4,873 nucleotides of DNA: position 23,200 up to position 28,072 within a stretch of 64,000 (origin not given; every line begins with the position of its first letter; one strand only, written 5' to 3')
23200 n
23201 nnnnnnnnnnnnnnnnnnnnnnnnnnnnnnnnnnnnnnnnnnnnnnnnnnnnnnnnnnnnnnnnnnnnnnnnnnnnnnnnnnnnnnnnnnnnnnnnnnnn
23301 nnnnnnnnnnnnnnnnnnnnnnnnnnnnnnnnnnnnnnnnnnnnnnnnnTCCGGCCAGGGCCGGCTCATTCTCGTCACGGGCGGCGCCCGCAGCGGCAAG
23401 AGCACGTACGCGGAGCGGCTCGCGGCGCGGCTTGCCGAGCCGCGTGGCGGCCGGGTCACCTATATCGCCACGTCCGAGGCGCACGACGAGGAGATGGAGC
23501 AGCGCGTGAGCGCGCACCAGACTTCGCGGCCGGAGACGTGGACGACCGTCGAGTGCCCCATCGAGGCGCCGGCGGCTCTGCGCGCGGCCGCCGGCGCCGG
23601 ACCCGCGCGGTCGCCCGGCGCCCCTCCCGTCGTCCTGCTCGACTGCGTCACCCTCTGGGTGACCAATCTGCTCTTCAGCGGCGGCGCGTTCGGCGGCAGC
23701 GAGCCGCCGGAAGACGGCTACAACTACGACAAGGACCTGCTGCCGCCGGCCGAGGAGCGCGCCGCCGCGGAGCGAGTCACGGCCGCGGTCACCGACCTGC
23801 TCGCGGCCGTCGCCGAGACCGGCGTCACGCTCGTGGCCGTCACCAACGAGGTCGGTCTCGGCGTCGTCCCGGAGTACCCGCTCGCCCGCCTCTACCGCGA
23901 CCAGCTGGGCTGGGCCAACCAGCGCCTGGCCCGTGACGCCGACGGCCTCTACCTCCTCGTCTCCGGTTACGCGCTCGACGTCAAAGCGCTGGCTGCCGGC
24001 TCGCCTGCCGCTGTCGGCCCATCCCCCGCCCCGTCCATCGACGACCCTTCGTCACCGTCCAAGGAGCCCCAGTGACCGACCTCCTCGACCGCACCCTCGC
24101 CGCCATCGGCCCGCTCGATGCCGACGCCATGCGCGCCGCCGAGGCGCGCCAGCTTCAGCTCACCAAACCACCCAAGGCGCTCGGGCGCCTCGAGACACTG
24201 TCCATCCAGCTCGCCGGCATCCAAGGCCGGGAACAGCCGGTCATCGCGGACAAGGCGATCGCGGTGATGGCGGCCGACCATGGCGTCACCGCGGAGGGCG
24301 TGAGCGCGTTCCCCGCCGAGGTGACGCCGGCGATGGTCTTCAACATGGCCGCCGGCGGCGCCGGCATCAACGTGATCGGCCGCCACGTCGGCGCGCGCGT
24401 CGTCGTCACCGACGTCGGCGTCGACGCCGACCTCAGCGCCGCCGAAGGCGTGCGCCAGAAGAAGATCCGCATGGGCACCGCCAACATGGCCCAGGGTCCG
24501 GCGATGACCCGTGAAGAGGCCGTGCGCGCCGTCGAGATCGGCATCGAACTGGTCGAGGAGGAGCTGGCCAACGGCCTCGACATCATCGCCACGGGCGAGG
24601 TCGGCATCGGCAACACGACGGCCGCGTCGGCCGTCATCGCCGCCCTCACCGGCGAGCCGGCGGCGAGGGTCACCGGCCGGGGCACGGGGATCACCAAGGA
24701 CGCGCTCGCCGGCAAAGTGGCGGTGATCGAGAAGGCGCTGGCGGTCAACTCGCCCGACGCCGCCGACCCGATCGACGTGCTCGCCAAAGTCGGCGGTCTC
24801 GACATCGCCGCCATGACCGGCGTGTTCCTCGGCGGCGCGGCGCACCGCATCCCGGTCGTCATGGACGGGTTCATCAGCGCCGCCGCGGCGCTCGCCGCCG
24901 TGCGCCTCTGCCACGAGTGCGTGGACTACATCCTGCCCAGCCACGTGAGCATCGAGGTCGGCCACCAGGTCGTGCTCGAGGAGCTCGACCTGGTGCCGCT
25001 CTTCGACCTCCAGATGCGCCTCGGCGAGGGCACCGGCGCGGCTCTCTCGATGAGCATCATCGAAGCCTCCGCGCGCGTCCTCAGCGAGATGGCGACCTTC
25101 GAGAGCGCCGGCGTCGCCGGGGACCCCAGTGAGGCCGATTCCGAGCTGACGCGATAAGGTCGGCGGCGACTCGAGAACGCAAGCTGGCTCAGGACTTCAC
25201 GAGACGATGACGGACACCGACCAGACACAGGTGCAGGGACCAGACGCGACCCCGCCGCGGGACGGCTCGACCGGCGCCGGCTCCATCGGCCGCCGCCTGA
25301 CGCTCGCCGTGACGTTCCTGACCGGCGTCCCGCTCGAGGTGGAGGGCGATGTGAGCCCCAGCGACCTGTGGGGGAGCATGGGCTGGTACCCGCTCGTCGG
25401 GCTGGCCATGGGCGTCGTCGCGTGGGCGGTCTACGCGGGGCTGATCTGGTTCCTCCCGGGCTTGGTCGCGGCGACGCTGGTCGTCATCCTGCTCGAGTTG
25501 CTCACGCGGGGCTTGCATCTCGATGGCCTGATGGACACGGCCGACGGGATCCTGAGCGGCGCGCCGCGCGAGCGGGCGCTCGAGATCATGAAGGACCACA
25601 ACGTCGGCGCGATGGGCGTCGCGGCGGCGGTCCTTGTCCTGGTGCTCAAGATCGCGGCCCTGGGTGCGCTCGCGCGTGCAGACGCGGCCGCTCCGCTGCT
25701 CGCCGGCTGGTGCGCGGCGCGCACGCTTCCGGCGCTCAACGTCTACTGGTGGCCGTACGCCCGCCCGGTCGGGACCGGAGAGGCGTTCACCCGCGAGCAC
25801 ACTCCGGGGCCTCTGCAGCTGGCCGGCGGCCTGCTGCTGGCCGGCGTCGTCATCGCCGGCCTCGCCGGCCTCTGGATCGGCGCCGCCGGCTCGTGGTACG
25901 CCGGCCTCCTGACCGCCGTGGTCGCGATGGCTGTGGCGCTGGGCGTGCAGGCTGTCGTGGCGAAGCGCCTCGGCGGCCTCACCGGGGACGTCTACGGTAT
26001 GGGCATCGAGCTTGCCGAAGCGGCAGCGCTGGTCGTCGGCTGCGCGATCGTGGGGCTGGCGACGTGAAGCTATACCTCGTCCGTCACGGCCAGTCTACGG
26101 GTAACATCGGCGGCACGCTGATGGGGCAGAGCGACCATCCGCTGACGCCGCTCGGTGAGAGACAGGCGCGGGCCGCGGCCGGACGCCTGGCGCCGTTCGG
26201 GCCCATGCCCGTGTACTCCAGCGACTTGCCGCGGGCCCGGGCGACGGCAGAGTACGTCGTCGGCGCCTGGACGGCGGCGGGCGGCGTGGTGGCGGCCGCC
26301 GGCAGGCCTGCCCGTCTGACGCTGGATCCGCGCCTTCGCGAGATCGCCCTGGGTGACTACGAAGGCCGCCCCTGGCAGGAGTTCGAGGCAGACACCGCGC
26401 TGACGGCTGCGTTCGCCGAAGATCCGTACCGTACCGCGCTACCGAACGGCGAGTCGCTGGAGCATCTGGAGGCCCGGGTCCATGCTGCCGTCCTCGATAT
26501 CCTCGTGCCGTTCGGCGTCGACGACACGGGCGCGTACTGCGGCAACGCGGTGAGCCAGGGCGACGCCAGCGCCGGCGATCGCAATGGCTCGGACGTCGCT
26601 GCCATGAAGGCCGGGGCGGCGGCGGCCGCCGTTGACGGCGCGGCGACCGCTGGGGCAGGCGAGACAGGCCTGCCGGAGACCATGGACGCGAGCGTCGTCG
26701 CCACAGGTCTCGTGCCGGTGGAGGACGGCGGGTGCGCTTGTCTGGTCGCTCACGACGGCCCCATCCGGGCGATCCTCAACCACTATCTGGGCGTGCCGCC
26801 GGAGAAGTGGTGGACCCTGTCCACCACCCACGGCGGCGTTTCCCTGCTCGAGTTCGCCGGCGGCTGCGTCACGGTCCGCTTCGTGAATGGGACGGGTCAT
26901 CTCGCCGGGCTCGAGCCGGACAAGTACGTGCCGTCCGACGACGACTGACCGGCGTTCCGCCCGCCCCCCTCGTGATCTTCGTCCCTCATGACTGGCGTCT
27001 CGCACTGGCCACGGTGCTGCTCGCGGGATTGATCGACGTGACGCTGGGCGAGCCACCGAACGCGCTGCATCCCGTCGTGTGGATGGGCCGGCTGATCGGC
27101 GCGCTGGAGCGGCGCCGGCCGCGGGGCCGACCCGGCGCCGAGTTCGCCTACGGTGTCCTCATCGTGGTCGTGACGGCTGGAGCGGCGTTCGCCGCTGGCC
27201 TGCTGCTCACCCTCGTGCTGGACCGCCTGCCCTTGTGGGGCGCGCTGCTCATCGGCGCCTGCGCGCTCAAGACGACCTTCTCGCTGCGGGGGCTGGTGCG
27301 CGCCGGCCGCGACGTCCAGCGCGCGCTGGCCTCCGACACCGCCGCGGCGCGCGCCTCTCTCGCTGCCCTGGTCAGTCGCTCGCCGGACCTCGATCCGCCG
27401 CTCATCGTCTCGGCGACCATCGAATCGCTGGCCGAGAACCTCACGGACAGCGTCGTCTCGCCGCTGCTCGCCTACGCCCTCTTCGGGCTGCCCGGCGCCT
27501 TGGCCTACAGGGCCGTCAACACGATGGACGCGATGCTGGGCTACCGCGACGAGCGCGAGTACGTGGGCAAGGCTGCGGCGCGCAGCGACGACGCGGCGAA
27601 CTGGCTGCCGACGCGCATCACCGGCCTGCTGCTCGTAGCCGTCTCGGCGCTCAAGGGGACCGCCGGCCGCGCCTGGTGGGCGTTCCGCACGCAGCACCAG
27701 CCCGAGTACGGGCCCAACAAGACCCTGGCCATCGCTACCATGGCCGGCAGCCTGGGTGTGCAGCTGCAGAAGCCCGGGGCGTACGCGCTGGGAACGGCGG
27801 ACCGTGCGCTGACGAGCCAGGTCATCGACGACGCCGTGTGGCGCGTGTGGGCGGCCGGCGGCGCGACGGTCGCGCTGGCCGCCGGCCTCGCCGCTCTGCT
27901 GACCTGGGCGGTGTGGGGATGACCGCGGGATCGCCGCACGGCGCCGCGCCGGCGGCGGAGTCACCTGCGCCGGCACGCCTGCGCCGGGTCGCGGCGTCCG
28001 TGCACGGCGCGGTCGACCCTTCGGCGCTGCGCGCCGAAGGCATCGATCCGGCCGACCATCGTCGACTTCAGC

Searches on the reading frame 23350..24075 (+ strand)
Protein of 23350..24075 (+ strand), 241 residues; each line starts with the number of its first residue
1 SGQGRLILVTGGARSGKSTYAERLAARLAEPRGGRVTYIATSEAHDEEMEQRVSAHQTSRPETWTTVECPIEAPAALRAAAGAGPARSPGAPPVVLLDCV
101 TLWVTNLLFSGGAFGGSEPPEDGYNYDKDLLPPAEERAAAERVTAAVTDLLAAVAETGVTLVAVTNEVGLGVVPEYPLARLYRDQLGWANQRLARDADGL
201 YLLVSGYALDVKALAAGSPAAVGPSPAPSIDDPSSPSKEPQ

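Call 6: search_protein_families(library=pfam, proteins=[window:23350-24075:+])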
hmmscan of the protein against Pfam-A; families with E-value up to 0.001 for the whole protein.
window:23350-24075:+ (241 aa): 4 families
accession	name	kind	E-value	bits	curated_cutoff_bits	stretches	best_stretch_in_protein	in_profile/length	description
PF02283.22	CobU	-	7.9e-54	182.1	27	1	7-210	1-167/168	Cobinamide kinase / cobinamide phosphate guanyltransferase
PF13191.12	AAA_16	-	0.00018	22.5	32.6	1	1-162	21-135/167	AAA ATPase domain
PF13481.12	AAA_25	-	0.00052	20.1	27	0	4-162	33-147/195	AAA domain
PF13238.12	AAA_18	-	0.00093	20.1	29.4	0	7-59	1-45/128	AAA domain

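Call 7: search_protein_families(library=ncbifam, proteins=[window:23350-24075:+])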
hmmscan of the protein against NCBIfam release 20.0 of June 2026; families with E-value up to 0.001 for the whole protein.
window:23350-24075:+ (241 aa): 1 family
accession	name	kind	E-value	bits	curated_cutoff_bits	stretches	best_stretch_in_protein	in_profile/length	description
NF004469.0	PRK05800.1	equivalog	2.2e-54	183.7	161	1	5-213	3-171/173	bifunctional adenosylcobinamide kinase/adenosylcobinamide-phosphate guanylyltransferase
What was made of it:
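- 23329..24075 (+): cobU (adenosylcobinamide kinase/guanylyltransferase); the start codon is 29 nt after the aptamer of riboswitch 2. Calls 6, 7 (NF004469 above cut-off), 55.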

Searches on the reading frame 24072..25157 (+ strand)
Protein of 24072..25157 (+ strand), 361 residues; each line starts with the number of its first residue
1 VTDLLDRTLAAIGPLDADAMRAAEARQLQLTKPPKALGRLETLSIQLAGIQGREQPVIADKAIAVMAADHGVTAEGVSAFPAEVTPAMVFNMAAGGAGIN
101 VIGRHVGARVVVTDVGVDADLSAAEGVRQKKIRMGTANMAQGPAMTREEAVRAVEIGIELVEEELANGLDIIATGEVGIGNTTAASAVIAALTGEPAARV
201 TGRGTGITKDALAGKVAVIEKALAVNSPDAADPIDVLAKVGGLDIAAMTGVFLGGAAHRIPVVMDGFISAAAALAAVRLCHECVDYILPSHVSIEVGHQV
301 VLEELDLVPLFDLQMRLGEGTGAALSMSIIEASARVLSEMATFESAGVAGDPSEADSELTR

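Call 6: search_protein_families(library=pfam, proteins=[window:24072-25157:+])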
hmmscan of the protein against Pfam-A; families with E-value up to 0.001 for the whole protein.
window:24072-25157:+ (361 aa): 1 family
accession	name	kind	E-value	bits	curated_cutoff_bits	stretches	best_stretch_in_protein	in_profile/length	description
PF02277.22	DBI_PRT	-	1.1e-133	446.1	22.6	1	12-348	1-329/329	Phosphoribosyltransferase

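Call 7: search_protein_families(library=ncbifam, proteins=[window:24072-25157:+])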
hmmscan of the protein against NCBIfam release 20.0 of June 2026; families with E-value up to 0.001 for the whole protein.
window:24072-25157:+ (361 aa): 3 families
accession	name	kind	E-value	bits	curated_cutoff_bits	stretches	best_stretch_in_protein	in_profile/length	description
TIGR03160.1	cobT_DBIPRT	equivalog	5.5e-132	440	319.3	1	16-348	2-334/334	nicotinate-nucleotide--dimethylbenzimidazole phosphoribosyltransferase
NF000996.0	PRK00105.1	subfamily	6.5e-132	440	306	1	5-350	4-348/350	nicotinate-nucleotide--dimethylbenzimidazole phosphoribosyltransferase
NF003368.0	PRK04447.1-1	equivalog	3.3e-05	23.2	423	1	138-275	103-236/337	hypothetical protein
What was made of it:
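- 24072..25157 (+): cobT (nicotinate-nucleotide:dimethylbenzimidazole phosphoribosyltransferase), the proposed consumer of the imported base. Call 7: TIGR03160, 440 bits against a cut-off of 319.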

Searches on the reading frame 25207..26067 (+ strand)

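Call 6: search_protein_families(library=pfam, proteins=[window:25207-26067:+])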
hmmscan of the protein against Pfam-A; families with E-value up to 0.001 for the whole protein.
window:25207-26067:+ (286 aa): 1 family
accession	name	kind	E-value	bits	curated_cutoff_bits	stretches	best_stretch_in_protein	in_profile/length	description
PF02654.20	CobS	-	4.7e-48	164.5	23.2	1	34-276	1-207/207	Cobalamin-5-phosphate synthase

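Call 7: search_protein_families(library=ncbifam, proteins=[window:25207-26067:+])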
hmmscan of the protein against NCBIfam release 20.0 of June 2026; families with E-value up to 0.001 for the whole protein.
window:25207-26067:+ (286 aa): 6 families
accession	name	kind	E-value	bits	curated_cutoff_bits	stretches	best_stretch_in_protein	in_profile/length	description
NF001278.0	PRK00235.1-5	equivalog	4.5e-41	141.1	252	1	30-277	4-240/246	adenosylcobinamide-GDP ribazoletransferase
TIGR00317.1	cobS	equivalog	5.8e-34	118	110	1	32-276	6-239/241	adenosylcobinamide-GDP ribazoletransferase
NF001277.0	PRK00235.1-3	equivalog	6e-33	114.5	273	1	31-279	8-250/255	adenosylcobinamide-GDP ribazoletransferase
NF001279.0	PRK00235.2-1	equivalog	6.2e-25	88.2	282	1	30-276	4-242/248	adenosylcobinamide-GDP ribazoletransferase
NF001276.0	PRK00235.1-2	equivalog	6.3e-23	81.5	322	1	54-276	34-254/260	adenosylcobinamide-GDP ribazoletransferase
NF001282.0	PRK00235.2-4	equivalog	7.2e-22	78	342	1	58-281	52-280/286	adenosylcobinamide-GDP ribazoletransferase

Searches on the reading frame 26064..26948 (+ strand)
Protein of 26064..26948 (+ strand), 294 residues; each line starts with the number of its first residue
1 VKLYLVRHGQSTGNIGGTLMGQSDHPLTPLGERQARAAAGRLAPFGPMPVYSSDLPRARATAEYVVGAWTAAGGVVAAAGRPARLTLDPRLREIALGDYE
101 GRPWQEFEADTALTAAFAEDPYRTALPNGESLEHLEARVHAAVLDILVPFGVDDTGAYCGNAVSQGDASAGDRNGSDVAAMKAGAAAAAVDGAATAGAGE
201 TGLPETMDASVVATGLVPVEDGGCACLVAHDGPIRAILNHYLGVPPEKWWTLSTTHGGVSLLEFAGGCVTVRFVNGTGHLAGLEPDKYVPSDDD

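Call 6: search_protein_families(library=pfam, proteins=[window:26064-26948:+])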
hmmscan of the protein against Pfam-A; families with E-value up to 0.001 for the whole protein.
window:26064-26948:+ (294 aa): 1 family
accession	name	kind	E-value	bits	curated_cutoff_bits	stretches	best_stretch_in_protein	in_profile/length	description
PF00300.27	His_Phos_1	-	2.5e-43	148.5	21.7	2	3-146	1-133/194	Histidine phosphatase superfamily (branch 1)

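Call 7: search_protein_families(library=ncbifam, proteins=[window:26064-26948:+])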
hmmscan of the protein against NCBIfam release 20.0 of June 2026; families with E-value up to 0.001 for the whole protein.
window:26064-26948:+ (294 aa): 12 families
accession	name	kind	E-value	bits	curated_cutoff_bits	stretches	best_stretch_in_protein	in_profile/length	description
TIGR03162.1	ribazole_cobC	equivalog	6.8e-34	116.8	162.9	2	3-147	1-132/176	alpha-ribazole phosphatase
NF011580.0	PRK15004.1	equivalog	2e-21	76.9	250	1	1-143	1-132/203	adenosylcobalamin/alpha-ribazole phosphatase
NF005567.0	PRK07238.1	equivalog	2.2e-20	73.3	326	1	2-147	179-313/378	bifunctional RNase H/acid phosphatase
NF002901.0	PRK03482.1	equivalog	9.1e-18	64.7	261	1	2-145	3-135/215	2,3-diphosphoglycerate-dependent phosphoglycerate mutase GpmB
TIGR03848.1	MSMEG_4193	subfamily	7.4e-17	61.4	203.85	1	4-145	3-132/204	MSMEG_4193 family putative phosphomutase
NF038349.1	dPGM_arch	equivalog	1e-13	51.6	225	1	5-106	3-93/194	2,3-diphosphoglycerate-dependent phosphoglycerate mutase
NF045917.1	PhserinePhPspA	equivalog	3.9e-13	49.6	350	1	1-142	2-132/211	phosphoserine phosphatase PspA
NF002339.0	PRK01295.1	equivalog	3.4e-07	29.9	316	1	3-149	5-145/206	2,3-bisphosphoglycerate-dependent phosphoglycerate mutase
TIGR01258.1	pgm_1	subfamily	9.7e-05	21.9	81.7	1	1-66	1-68/245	2,3-bisphosphoglycerate-dependent phosphoglycerate mutase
NF010713.0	PRK14115.1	equivalog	0.00028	20.3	305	0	2-65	3-68/248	2,3-diphosphoglycerate-dependent phosphoglycerate mutase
NF009994.0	PRK13463.1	equivalog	0.00034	20.4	277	0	3-110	5-100/203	phosphoserine phosphatase 1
NF002217.0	PRK01112.1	equivalog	0.00081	18.8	320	0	2-62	3-63/228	2,3-bisphosphoglycerate-dependent phosphoglycerate mutase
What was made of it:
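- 25207..26948 (+): cobS (25207-26067) and a cobC-like histidine phosphatase whose best match is alpha-ribazole phosphatase (26064-26948). Calls 6, 7.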

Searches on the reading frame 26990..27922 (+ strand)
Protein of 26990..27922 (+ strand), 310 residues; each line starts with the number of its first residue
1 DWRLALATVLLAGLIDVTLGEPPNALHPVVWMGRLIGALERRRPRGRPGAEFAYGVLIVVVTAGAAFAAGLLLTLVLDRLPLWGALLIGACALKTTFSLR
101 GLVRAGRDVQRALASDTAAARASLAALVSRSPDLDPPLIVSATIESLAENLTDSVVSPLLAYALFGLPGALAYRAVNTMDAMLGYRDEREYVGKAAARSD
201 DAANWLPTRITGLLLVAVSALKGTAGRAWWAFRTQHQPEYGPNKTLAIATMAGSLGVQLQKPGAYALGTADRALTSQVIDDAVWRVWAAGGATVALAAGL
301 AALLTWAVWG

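Call 6: search_protein_families(library=pfam, proteins=[window:26990-27922:+])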
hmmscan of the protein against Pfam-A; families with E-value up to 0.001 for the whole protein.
window:26990-27922:+ (310 aa): 1 family
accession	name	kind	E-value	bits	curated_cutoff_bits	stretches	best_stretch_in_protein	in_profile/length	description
PF03186.18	CobD_Cbib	-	6.3e-76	255.8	34.4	1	10-272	2-260/282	CobD/Cbib protein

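Call 7: search_protein_families(library=ncbifam, proteins=[window:26990-27922:+])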
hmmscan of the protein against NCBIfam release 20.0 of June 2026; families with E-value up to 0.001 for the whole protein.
window:26990-27922:+ (310 aa): 5 families
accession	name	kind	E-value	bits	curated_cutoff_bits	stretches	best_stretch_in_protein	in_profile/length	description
NF002281.0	PRK01209.2-5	equivalog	1.1e-62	212.1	273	1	6-283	5-285/311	cobalamin biosynthesis protein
TIGR00380.1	cobal_cbiB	equivalog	1.6e-62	211.6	165.9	1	9-288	7-289/305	adenosylcobinamide-phosphate synthase CbiB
NF002276.0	PRK01209.1-4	equivalog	1.9e-45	155.8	381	1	8-272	12-275/322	cobalamin biosynthesis protein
NF005792.0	PRK07630.1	equivalog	1.3e-09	37.5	291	1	56-264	48-257/312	CobD/CbiB family protein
NF006476.0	PRK08878.1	equivalog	2e-06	27.3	322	1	68-273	72-275/317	cobalamin biosynthesis family protein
